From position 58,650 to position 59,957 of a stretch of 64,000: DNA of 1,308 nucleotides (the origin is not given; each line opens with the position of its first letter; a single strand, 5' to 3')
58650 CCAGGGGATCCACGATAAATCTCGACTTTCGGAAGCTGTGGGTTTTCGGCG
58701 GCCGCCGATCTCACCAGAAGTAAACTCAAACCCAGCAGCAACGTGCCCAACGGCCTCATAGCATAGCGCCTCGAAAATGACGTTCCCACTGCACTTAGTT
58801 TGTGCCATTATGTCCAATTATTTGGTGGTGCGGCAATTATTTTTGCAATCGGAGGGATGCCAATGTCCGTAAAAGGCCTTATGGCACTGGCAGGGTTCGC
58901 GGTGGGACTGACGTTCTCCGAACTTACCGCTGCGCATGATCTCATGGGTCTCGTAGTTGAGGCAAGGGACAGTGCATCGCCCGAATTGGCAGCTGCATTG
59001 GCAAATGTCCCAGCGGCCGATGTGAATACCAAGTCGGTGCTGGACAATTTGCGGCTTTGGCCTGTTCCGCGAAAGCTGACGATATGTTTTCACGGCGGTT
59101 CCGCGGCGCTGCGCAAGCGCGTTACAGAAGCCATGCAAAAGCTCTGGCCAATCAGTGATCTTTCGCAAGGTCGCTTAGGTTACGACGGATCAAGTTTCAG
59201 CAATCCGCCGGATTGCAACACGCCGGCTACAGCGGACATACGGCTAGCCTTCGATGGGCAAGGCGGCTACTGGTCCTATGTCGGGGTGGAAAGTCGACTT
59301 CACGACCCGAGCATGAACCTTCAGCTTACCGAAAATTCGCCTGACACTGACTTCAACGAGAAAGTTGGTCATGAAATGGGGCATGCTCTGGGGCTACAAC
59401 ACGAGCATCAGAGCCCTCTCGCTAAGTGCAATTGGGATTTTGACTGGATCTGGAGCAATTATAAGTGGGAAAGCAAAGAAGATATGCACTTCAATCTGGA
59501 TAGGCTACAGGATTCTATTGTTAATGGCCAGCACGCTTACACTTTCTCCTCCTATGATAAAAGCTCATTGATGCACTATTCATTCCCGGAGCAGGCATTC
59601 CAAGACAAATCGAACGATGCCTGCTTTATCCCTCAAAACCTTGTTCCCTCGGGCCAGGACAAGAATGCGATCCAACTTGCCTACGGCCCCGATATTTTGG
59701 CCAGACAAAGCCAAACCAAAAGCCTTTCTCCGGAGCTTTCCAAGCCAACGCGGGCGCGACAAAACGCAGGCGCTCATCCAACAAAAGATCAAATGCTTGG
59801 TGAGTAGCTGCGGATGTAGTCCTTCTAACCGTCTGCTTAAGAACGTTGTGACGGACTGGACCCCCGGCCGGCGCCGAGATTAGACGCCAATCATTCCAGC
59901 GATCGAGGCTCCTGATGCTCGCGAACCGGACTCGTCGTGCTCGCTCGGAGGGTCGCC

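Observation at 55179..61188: Integrase-less tRNA-Leu island encoding an all-exported dual-protease module (candidate new system)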

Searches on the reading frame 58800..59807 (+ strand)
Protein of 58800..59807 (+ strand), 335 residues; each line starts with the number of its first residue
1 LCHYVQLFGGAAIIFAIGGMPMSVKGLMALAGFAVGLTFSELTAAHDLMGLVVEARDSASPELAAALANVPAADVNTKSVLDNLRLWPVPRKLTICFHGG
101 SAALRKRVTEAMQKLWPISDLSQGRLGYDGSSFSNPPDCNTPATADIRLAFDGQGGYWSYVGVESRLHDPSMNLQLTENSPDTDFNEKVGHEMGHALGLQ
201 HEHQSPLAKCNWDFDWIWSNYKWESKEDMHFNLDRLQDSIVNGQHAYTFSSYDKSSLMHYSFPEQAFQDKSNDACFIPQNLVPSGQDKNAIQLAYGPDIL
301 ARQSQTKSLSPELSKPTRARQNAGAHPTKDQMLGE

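Call 6: search_protein_families(library=pfam, proteins=[window:58800-59807:+], max_evalue=0.1)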
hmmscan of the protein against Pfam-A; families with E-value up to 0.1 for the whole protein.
window:58800-59807:+ (335 aa): 5 families
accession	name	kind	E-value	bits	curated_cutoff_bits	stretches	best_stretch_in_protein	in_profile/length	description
PF01400.30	Astacin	-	2.3e-05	24.6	22.5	1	147-272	47-153/189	Astacin (Peptidase family M12A)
PF00413.30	Peptidase_M10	-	0.0042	17.4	24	1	180-204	103-127/159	Matrixin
PF13582.12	Reprolysin_3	-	0.063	14.2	22.4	0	174-201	93-122/123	Metallo-peptidase family M12B Reprolysin-like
PF05572.19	Peptidase_M43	-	0.083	13.3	23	0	176-205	59-88/152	Pregnancy-associated plasma protein-A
PF13688.12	Reprolysin_5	-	0.088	13.5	27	0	189-206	145-162/196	Metallo-peptidase family M12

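Call 14: find_related_loci(query=window:58860-59807:+, collection=genome_contigs, flank=10000)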
Query window:58860-59807:+ (315 aa) in genome_contigs; peptide patterns used: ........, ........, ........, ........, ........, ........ (x = any residue, [..] = any of these).
84 stretches matched a pattern, but none encodes a relative of the query by tblastn (E <= 1e-3).

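Call 15: find_homologous_proteins(query=window:58860-59807:+)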
Query window:58860-59807:+ (315 aa): 97 proteins with E <= 0.001 among 2654 candidates.
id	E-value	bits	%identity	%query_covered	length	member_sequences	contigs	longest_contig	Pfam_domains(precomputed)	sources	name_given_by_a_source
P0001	4.7e-214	727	100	100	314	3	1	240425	PF01400.32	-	-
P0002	2.4e-115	403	65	90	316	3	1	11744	PF01400.32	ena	-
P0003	2.5e-115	403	65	86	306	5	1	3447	PF01400.32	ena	-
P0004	1.9e-109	384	57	92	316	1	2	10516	PF01400.32,PF13583.12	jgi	jgi:hypothetical protein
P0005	3.1e-108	380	57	95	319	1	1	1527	-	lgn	-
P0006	4.3e-108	379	56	95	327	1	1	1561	PF13583.12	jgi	jgi:hypothetical protein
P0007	5.3e-105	369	57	93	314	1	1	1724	PF01400.32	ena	-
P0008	3.2e-104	367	56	95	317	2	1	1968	-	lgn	-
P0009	2.9e-103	364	59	85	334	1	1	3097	PF01400.32,PF13583.12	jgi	jgi:hypothetical protein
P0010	7.8e-102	359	54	93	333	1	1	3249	PF01400.32,PF13583.12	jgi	jgi:hypothetical protein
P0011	4.0e-101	356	56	90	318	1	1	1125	PF01400.32,PF13583.12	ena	-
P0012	4.7e-101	356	56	90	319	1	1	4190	PF01400.32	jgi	jgi:hypothetical protein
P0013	6.9e-100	352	56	86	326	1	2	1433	PF01400.32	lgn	-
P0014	1.6e-97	345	58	86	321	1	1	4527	PF01400.32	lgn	-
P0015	2.3e-95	338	51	100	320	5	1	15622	PF01400.32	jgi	jgi:hypothetical protein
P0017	9.5e-94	332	53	93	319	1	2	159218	PF01400.32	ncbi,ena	-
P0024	2.1e-89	318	54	92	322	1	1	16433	PF13583.12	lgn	-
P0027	2.7e-86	308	49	94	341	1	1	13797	PF01400.32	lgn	-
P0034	6.4e-79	284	50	85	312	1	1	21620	PF01400.32,PF13583.12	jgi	jgi:hypothetical protein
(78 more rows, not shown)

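Call 31: find_encoding_contigs(protein=P0017, flank=10000, max_places=3)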
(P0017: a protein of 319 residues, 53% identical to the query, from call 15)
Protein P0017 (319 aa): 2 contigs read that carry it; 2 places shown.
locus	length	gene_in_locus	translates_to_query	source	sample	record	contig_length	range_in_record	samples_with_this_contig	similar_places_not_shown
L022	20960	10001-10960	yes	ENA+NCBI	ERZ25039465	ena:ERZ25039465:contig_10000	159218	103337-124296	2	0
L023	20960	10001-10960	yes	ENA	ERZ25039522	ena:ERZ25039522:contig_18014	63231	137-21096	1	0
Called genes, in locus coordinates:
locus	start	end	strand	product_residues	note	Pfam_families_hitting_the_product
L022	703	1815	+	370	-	PF13304:AAA_21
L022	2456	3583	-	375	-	PF01266:DAO (faint), PF01494:FAD_binding_3, PF07992:Pyr_redox_2 (faint)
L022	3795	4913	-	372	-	PF00589:Phage_integrase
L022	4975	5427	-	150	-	PF12728:HTH_17 (faint)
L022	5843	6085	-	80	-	-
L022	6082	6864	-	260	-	PF13730:HTH_36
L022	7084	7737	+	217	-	PF11706:zf-CGNR (weak)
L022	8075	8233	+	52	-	-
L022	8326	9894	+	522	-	-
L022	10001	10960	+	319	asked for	PF01400:Astacin (weak)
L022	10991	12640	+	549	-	PF00656:Peptidase_C14, PF08239:SH3_3 (weak)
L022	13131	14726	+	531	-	PF13576:Pentapeptide_3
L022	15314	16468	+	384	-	-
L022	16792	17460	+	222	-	-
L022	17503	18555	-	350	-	-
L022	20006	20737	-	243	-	-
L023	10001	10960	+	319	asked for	PF01400:Astacin (weak)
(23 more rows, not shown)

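Call 32: find_encoding_contigs(protein=P0034, flank=10000, max_places=3)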
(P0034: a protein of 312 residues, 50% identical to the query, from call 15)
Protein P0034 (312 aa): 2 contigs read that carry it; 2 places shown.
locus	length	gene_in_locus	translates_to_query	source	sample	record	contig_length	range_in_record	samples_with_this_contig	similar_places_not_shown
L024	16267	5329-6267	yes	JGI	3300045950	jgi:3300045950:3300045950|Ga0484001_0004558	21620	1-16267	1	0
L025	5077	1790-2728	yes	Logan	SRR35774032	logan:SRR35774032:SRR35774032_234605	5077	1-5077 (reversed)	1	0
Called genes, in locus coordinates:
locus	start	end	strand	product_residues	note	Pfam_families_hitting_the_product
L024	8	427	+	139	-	PF00156:Pribosyltran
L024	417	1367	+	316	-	PF02729:OTCace_N, PF00185:OTCace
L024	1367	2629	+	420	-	PF01979:Amidohydro_1, PF12890:DHOase, PF07969:Amidohydro_3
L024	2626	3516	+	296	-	PF03330:DPBB_1, PF05036:SPOR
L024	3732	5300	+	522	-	-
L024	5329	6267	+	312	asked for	PF01400:Astacin, PF13583:Reprolysin_4 (weak)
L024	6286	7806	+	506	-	PF00656:Peptidase_C14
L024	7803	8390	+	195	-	PF07087:DUF1353 (weak)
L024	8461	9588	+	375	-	PF00768:Peptidase_S11, PF00144:Beta-lactamase (weak), PF13354:Beta-lactamase2, PF07943:PBP5_C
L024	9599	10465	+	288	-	PF01063:Aminotran_4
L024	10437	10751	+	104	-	PF04359:DUF493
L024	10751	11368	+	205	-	PF21948:LplA-B_cat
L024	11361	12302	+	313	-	PF16881:LIAS_N (weak), PF04055:Radical_SAM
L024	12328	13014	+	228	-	PF13852:DUF4197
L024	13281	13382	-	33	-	-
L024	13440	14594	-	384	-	PF07690:MFS_1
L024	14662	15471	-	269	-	PF00924:MS_channel_2nd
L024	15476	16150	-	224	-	-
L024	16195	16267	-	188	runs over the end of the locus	PF08534:Redoxin, PF00578:AhpC-TSA, PF13098:Thioredoxin_2 (weak)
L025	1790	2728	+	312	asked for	PF01400:Astacin, PF13583:Reprolysin_4 (weak)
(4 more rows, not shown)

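Call 38: find_related_loci(query=A1, collection=genome_contigs, flank=6000)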
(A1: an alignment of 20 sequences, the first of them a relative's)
Query A1 (314 aa) in genome_contigs; peptide patterns used: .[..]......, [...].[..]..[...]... (x = any residue, [..] = any of these).
599 stretches matched a pattern (row limit reached: there are more); 21 encode a relative of the query (tblastn E <= 1e-3); 21 distinct loci.
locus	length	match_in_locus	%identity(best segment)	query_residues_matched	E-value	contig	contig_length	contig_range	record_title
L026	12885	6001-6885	53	1-292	1e-98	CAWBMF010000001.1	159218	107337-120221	MAG: uncultured delta proteobacterium isolate MFD00731.bin.1.188 genome assembly, contig: contig_10000, whole genome sho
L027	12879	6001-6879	49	4-292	1e-88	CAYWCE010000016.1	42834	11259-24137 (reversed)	MAG TPA_asm: uncultured Hyphomicrobiales bacterium isolate SRP170004_co1_570 genome assembly, contig: NODE_1131_length_4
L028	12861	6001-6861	50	13-294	4e-88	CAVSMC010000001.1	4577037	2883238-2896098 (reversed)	MAG: uncultured beta proteobacterium isolate MFD04944.bin.1.190 genome assembly, contig: contig_14578, whole genome shot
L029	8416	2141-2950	43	24-270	5e-57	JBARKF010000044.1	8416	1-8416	MAG: Candidatus Cybelea sp. isolate MFD06234_ilm_asm_bin105 k127_13331, whole genome shotgun sequence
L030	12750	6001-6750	44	55-288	5e-53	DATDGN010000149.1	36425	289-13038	MAG TPA_asm: Candidatus Cybelea sp. isolate SMAG_U253 k141_44721, whole genome shotgun sequence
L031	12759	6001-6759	33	57-311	9e-29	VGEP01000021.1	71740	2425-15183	MAG: Alphaproteobacteria bacterium isolate K_Offshore_80m_m2_123 K_Offshore_80m_m2_123_Ga0194132_10000631, whole genome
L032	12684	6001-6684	30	49-274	8e-29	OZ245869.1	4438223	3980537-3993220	MAG: Rhodospirillaceae bacterium isolate 854fa619-c004-408a-a656-9f0e241f57ae genome assembly, chromosome: 1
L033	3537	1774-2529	31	24-274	3e-25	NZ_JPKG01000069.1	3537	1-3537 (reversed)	Bosea sp. LC85 contig71, whole genome shotgun sequence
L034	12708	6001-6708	30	56-288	9e-25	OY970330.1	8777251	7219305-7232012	MAG: Thermoanaerobaculaceae bacterium isolate MFD05537.bin.c.1 genome assembly, chromosome: 1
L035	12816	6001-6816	30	54-287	2e-21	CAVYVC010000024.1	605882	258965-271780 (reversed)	MAG: uncultured Alphaproteobacteria bacterium isolate MFD03975.bin.2.110 genome assembly, contig: contig_44304, whole ge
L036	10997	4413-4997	31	64-274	2e-19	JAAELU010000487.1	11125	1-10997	MAG: bacterium isolate Bpl_13 BplG_CONTIG4397782, whole genome shotgun sequence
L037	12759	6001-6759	28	66-284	4e-18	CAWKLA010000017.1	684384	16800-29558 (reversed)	MAG: uncultured Alphaproteobacteria bacterium isolate MFD04540.bin.2.36 genome assembly, contig: contig_5963, whole geno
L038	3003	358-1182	28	51-287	3e-18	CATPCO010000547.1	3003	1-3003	MAG: uncultured Xanthobacteraceae bacterium isolate COA_Bin_18_3 genome assembly, contig: co_assembly_000000014128, whol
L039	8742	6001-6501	33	64-242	2e-17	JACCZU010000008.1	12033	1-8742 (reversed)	MAG: Actinomycetota bacterium isolate MGR_bin238 SD2897-2912_k127_2783155, whole genome shotgun sequence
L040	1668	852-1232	37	150-274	2e-17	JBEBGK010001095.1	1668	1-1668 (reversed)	MAG: Chthoniobacteraceae bacterium isolate ASF_20 NODE_91658_length_1668_cov_1.281708, whole genome shotgun sequence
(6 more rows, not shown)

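Call 45: search_protein_families(library=pfam, proteins=[L022:8326-9894:+, L024:3732-5300:+, L029:533-1999:+, L028:4651-5832:+, L022:10991-12640:+, L024:6286-7806:+], max_evalue=0.05)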
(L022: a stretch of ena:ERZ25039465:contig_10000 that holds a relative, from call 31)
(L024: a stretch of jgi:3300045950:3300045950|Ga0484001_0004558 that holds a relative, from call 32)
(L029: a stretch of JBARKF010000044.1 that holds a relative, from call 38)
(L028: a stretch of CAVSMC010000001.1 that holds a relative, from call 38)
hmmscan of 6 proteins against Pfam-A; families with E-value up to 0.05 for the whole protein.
L022:8326-9894:+ (522 aa): 0 families

L024:3732-5300:+ (522 aa): 0 families

L029:533-1999:+ (488 aa): 2 families
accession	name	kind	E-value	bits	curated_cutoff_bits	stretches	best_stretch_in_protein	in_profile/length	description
PF03415.19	Peptidase_C11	-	7.1e-48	164.4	25.8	2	223-477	108-356/359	Clostripain family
PF18851.6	baeRF_family8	-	0.034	14.5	27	0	225-281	56-107/141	Bacterial archaeo-eukaryotic release factor family 8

L028:4651-5832:+ (393 aa): 1 family
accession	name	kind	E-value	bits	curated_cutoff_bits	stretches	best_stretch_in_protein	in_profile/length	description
PF05149.17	Flagellar_rod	-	0.028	14.4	23.4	1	233-315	38-118/287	Paraflagellar rod protein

L022:10991-12640:+ (549 aa): 2 families
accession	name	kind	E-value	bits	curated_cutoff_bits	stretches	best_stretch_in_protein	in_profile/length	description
PF00656.27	Peptidase_C14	-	1.4e-18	67.9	21.4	1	77-276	3-200/233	Caspase domain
PF08239.17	SH3_3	-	5.8e-07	30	27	1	381-433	3-51/54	Bacterial SH3 domain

L024:6286-7806:+ (506 aa): 1 family
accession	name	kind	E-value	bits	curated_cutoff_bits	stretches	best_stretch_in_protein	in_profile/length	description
PF00656.27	Peptidase_C14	-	3e-20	73.3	21.4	1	39-260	2-222/233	Caspase domain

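Call 51: search_protein_families(library=ncbifam, proteins=[P0001, L022:8326-9894:+, L024:3732-5300:+], max_evalue=0.01)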
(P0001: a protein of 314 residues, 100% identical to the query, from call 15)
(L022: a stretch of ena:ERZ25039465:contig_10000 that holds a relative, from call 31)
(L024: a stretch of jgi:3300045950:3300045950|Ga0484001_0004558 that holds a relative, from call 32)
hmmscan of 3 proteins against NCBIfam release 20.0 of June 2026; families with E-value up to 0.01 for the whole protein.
P0001 (314 aa): 2 families
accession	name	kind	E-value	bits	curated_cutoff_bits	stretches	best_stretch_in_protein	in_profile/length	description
NF050131.1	BGluronaseAbsR1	equivalog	6.9e-15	54.9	650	1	122-277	101-256/361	beta-glucuronidase AbsR1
NF045530.1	LegP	equivalog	8.1e-06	25.6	300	1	168-259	143-220/244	Dot/Icm T4SS effector Zinc-dependent metalloprotease LegP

L022:8326-9894:+ (522 aa): 0 families

L024:3732-5300:+ (522 aa): 0 families

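Call 65: predict_structure(alignment_id=A1)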
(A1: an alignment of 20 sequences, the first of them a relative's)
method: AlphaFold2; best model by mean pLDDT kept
length: 314 residues; sequences in the alignment: 20
mean_pLDDT: 69.5   pTM: 0.65
mean pLDDT of the five models: 69.5, 68.6, 66.1, 65.0, 64.0
residues with pLDDT >= 90: 81; 70-90: 92; 50-70: 47; < 50: 94
segments of 3 or more residues with pLDDT < 50: 1-65, 288-314
pLDDT, mean of each block of 10 residues (from residue 1): 44 41 27 35 42 42 58 93 96 93 89 93 86 71 72 89 91 79 72 91 86 70 56 84 93 89 88 69 53 38 38 38
secondary structure, 60 per line:
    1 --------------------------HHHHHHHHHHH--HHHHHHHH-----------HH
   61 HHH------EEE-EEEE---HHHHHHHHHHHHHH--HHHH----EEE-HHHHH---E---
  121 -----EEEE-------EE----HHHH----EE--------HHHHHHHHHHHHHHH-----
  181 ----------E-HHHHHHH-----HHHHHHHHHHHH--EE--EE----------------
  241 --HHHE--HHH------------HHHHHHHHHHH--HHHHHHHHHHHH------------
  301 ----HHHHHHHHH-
elements in order: H27-37 H40-47 H59-63 E70-72 E74-77 H81-94 H97-100 E105-107 H109-113 E126-129 H143-146 H161-175 H193-199 H205-216 H264-274 H277-288 H305-313

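Call 69: fold_search(model_id=the predicted structure, library=pdb)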
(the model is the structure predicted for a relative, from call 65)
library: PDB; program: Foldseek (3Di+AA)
matches with E <= 10: 157; with E <= 0.001: 11
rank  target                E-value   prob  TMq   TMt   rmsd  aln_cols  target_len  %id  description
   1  5zjk_J                1.7e-11  1.00  0.47  0.67   4.6       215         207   27  Structure of myroilysin (released 2019-03-20)
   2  5zjk_C                2.0e-11  1.00  0.47  0.67   4.6       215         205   27  Structure of myroilysin (released 2019-03-20)
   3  5czw                  2.6e-11  1.00  0.48  0.63   4.7       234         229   26  Crystal structure of myroilysin (released 2016-08-03)
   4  5zjk_A                2.8e-11  1.00  0.46  0.66   4.6       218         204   29  Structure of myroilysin (released 2019-03-20)
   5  5zjk_B                3.4e-11  1.00  0.47  0.67   4.6       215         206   27  Structure of myroilysin (released 2019-03-20)
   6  5gwd_A                5.1e-11  1.00  0.47  0.60   5.4       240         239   26  Structure of Myroilysin (released 2017-02-15)
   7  6bsl_B                5.9e-05  1.00  0.37  0.53   5.8       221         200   16  BMP1 complexed with a reverse hydroxymate - compound 22 (released 2018-08-08)
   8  7auw_A                4.2e-04  1.00  0.37  0.24   5.5       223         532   18  Inhibitory complex of human meprin beta with mouse fetuin-B. (released 2021-04-14)
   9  4gwn_A                4.2e-04  1.00  0.36  0.23   5.8       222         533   18  Crystal structure of human mature meprin beta (released 2012-09-19)
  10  7uai_C                4.4e-04  1.00  0.38  0.25   6.4       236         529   18  Meprin alpha helix in complex with fetuin-B (released 2022-11-02)
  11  7uaf_D                6.0e-04  1.00  0.37  0.24   5.5       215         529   19  Human meprin alpha inhibitory complex with compound 10d (N~3~,N~3~-bis[(2H-1,3-benzodioxol-5-yl)methyl]-N-hydroxy-beta (released 2022-11-02)
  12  7uaf_C                1.6e-03  1.00  0.37  0.24   6.6       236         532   19  Human meprin alpha inhibitory complex with compound 10d (N~3~,N~3~-bis[(2H-1,3-benzodioxol-5-yl)methyl]-N-hydroxy-beta (released 2022-11-02)
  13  7uab_E                5.1e-03  0.98  0.33  0.21   6.8       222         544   17  Human pro-meprin alpha (zymogen state) (released 2022-11-02)
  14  7uab_D                4.7e-02  0.80  0.29  0.20   8.3       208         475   17  Human pro-meprin alpha (zymogen state) (released 2022-11-02)
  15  4e51_B                1.7e+00  0.04  0.11  0.09  11.8        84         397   13  Crystal structure of a histidyl-tRNA synthetase HisRS from Burkholderia thailandensis bound to histidine (released 2012-03-28)
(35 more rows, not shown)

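Call 74: find_encoding_contigs(protein=P0024, flank=7000, max_places=1)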
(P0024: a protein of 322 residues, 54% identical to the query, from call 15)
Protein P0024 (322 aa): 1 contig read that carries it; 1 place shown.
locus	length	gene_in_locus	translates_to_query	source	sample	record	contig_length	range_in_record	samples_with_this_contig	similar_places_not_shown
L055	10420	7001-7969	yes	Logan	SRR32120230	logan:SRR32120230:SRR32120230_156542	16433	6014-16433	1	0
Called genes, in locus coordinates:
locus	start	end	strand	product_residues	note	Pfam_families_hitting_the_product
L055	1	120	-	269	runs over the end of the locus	PF13103:TonB_2 (weak)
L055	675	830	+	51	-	-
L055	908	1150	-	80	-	-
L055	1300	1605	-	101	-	-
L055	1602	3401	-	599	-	PF10460:Peptidase_M30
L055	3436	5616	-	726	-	-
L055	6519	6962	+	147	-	-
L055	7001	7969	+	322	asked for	PF13583:Reprolysin_4 (weak)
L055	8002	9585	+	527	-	PF00656:Peptidase_C14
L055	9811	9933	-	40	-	-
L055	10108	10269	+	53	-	-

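Call 75: find_encoding_contigs(protein=P0027, flank=7000, max_places=1)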
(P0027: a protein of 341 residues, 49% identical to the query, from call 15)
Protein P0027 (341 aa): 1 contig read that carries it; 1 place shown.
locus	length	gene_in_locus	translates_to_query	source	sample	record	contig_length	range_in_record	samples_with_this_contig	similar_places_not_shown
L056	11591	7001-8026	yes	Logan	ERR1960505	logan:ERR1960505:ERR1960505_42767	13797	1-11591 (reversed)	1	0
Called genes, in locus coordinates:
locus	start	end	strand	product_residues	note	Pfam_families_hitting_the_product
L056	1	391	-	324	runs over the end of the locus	-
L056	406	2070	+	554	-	PF01555:N6_N4_Mtase, PF04471:Mrr_cat, PF22722:NA-iREase1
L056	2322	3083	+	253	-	-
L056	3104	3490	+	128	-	-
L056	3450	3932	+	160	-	-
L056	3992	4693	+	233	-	-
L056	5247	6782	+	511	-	-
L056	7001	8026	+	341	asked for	PF01400:Astacin (faint)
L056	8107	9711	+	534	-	PF00656:Peptidase_C14, PF08239:SH3_3 (weak)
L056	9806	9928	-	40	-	-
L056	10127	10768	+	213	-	-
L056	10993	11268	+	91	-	-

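Call 76: find_encoding_contigs(protein=P0004, flank=7000, max_places=1)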
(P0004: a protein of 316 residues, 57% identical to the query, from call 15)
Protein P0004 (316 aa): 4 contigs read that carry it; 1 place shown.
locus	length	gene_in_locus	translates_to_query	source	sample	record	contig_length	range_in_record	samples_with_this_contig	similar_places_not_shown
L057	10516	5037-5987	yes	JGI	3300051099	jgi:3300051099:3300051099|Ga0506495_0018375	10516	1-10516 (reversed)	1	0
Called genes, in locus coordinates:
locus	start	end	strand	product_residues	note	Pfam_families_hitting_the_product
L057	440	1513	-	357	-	PF01555:N6_N4_Mtase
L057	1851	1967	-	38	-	-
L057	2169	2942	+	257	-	-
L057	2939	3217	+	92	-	-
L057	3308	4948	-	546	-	PF00656:Peptidase_C14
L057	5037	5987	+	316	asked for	PF13583:Reprolysin_4 (faint), PF01400:Astacin (weak)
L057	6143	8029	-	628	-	PF13304:AAA_21, PF13175:AAA_15, PF02463:SMC_N (weak)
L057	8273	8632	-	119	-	-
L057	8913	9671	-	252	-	-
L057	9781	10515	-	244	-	?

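Call 82: search_protein_families(library=padloc, proteins=[P0001, L022:8326-9894:+, L024:3732-5300:+, L057:6143-8029:-], max_evalue=0.001)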
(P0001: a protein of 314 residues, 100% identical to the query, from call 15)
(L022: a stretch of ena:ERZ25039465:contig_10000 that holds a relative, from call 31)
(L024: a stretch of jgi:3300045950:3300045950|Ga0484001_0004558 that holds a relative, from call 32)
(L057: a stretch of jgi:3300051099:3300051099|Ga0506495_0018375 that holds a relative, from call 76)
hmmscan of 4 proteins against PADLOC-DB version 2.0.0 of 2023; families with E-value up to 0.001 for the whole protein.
P0001 (314 aa): 0 families

L022:8326-9894:+ (522 aa): 0 families

L024:3732-5300:+ (522 aa): 0 families

L057:6143-8029:- (628 aa): 103 families (the best 25 are shown)
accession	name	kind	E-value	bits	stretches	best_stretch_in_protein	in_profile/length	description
PDLC02981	AriAB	-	1.8e-52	177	2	196-617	264-689/694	-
PDLC00289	PtuA1|PtuA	-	1.3e-23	81.7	1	218-313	208-303/404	AAA ATPase domain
PDLC02980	AriA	-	1e-20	72.9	1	26-302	2-303/304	-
PDLC02979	AriA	-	6.8e-19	66.9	1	156-302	237-373/373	-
PDLC00271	PtuA1|PtuA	-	1.1e-17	62.7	1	221-315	230-335/421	AAA ATPase domain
PDLC04164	AriA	-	3.4e-17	60.9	1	218-313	152-247/253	-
PDLC03878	NsnB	-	4e-17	61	1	222-304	199-283/345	-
PDLC02982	AriAB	-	7.3e-16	55.9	1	221-457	201-422/570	-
PDLC04135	mad3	-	1e-15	56.2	1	201-315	226-339/374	mads_3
PDLC00278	PtuA1|PtuA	-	7e-14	49.9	1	224-322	239-343/436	AAA ATPase domain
PDLC04238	PDC-M01A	-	3.2e-13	47.3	1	202-301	375-473/564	-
PDLC00285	PtuA1|PtuA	-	3.8e-13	47.5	1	230-311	255-338/432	AAA ATPase domain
PDLC00305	PtuA1|PtuA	-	5.3e-13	47.1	1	259-312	245-298/392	AAA ATPase domain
PDLC02915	ATPase-Toprim_I-B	-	1.2e-12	45.5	1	255-306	252-303/623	-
PDLC02335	AbiLi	-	3.3e-12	44.1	1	20-312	73-249/326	AbiLi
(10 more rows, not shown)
